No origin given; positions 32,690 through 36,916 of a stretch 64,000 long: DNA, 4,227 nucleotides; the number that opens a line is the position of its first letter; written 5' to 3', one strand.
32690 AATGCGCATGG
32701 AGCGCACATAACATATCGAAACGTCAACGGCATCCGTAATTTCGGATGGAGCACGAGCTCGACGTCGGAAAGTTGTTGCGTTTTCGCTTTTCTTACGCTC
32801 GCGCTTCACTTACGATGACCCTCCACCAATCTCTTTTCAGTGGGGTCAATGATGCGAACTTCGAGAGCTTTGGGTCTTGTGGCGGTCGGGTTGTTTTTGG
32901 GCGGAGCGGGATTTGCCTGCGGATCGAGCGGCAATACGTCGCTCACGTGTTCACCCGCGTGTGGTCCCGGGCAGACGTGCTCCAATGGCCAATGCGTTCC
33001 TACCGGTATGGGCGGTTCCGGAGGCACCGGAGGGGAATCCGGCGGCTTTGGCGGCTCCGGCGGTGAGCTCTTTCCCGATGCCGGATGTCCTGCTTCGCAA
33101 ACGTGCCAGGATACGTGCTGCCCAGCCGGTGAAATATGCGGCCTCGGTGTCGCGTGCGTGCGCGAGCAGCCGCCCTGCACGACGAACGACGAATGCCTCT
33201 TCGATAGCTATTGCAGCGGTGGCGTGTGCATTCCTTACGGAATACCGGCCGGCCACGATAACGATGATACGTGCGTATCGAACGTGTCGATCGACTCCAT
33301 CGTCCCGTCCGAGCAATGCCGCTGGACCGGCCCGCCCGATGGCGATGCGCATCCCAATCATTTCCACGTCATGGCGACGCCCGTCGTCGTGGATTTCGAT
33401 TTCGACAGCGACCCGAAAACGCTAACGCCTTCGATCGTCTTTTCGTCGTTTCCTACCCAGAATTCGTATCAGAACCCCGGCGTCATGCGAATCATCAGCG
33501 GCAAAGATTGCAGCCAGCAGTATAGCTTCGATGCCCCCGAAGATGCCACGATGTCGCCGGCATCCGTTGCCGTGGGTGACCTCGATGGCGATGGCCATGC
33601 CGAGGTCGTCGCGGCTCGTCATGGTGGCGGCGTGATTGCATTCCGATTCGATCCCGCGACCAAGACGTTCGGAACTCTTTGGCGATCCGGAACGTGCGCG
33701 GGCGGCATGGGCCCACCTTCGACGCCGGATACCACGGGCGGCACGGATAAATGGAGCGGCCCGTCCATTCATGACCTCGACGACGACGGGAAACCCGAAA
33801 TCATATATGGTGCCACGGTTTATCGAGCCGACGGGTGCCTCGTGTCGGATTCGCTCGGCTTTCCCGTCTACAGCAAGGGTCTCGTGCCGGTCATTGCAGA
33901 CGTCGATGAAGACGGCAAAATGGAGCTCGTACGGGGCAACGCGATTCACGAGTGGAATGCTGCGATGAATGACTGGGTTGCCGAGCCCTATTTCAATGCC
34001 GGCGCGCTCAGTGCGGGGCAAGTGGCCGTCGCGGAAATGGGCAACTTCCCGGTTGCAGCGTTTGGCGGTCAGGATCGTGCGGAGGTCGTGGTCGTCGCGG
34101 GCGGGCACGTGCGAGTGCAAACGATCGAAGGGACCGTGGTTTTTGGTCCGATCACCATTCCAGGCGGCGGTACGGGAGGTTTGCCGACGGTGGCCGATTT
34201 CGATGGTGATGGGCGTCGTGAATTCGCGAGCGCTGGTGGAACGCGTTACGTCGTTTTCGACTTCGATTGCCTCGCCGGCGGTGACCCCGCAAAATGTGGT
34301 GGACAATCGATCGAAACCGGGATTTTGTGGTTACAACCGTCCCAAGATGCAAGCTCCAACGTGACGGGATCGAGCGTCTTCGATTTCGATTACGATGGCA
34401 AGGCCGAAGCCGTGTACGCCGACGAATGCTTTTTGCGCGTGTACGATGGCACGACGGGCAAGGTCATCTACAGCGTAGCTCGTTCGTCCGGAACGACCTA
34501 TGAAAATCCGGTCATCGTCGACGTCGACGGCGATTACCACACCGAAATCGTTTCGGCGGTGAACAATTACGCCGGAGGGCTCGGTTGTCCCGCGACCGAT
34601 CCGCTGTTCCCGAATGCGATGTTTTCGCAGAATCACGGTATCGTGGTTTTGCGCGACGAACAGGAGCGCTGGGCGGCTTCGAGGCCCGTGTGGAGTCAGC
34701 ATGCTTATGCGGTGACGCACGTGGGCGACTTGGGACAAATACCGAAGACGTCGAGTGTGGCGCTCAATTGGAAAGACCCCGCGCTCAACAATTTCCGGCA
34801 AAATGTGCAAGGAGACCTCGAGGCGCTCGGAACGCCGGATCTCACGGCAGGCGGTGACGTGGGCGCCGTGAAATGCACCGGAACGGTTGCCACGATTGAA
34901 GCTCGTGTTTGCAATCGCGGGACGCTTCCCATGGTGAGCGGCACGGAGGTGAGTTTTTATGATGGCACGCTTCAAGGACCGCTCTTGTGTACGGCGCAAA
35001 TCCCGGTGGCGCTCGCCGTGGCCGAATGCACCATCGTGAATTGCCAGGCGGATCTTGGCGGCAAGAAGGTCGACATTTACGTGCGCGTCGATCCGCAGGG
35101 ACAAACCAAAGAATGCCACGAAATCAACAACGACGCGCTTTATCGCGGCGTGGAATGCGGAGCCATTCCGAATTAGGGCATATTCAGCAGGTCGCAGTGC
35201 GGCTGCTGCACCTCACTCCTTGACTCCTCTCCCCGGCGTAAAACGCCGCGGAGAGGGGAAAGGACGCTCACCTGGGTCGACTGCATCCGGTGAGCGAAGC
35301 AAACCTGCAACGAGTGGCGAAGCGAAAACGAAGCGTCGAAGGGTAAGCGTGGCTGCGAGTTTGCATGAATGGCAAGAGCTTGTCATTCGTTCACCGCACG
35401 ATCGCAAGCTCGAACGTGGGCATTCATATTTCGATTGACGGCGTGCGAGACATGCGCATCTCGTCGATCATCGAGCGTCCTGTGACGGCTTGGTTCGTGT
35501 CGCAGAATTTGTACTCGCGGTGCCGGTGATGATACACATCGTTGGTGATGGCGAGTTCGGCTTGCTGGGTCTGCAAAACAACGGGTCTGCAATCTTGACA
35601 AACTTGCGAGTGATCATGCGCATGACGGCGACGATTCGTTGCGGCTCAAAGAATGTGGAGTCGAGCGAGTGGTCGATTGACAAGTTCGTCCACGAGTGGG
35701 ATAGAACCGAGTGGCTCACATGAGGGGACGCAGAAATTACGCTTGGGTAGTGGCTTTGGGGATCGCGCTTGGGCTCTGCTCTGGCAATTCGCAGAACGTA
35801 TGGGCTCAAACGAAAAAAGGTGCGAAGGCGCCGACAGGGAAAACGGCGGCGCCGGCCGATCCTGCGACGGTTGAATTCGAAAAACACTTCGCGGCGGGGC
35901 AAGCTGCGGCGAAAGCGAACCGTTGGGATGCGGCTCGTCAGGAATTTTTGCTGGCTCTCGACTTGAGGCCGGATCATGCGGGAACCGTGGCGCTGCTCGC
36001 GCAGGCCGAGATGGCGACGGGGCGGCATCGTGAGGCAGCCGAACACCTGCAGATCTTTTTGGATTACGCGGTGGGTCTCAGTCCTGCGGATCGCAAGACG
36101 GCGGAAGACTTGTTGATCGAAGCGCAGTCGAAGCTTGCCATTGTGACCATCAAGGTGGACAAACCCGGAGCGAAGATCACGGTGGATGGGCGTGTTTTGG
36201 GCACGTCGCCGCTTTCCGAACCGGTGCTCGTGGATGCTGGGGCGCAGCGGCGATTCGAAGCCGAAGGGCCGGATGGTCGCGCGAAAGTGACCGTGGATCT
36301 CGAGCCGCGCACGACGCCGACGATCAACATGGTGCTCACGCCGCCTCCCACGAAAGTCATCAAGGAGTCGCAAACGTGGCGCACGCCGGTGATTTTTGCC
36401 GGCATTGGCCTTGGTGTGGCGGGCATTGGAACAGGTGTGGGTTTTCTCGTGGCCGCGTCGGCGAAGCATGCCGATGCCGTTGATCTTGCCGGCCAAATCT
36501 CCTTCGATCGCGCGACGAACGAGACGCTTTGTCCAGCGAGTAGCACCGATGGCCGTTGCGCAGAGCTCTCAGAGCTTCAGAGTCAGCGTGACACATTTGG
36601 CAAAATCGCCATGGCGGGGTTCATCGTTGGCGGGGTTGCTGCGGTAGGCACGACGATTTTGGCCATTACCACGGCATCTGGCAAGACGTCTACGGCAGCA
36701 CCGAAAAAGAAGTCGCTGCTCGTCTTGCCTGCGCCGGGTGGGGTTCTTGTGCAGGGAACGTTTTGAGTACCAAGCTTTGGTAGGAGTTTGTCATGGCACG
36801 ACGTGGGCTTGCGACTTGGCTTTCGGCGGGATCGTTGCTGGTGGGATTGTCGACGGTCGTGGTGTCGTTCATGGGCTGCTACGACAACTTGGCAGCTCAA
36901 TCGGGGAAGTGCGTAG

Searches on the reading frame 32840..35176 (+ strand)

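Call 73: search_protein_families(library=pfam, proteins=[window:32840-35176:+], max_evalue=0.001)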
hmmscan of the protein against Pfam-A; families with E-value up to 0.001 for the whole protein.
window:32840-35176:+ (778 aa): 2 families
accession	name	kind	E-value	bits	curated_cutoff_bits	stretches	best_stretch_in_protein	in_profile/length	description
PF13517.12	FG-GAP_3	-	3.7e-19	69.5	26.9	1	413-462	7-59/61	FG-GAP-like repeat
PF01839.29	FG-GAP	-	4.4e-06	26.9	22.1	1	240-263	2-25/37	FG-GAP repeat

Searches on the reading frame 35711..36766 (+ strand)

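Call 73: search_protein_families(library=pfam, proteins=[window:35711-36766:+], max_evalue=0.001)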
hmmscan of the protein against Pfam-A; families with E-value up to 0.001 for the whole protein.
window:35711-36766:+ (351 aa): 2 families
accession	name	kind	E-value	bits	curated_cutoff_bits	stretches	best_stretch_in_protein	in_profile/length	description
PF07719.23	TPR_2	-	0.0001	22.6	27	0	57-89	2-34/34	Tetratricopeptide repeat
PF14559.12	TPR_19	-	0.00068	20.4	25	0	67-114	2-49/68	Tetratricopeptide repeat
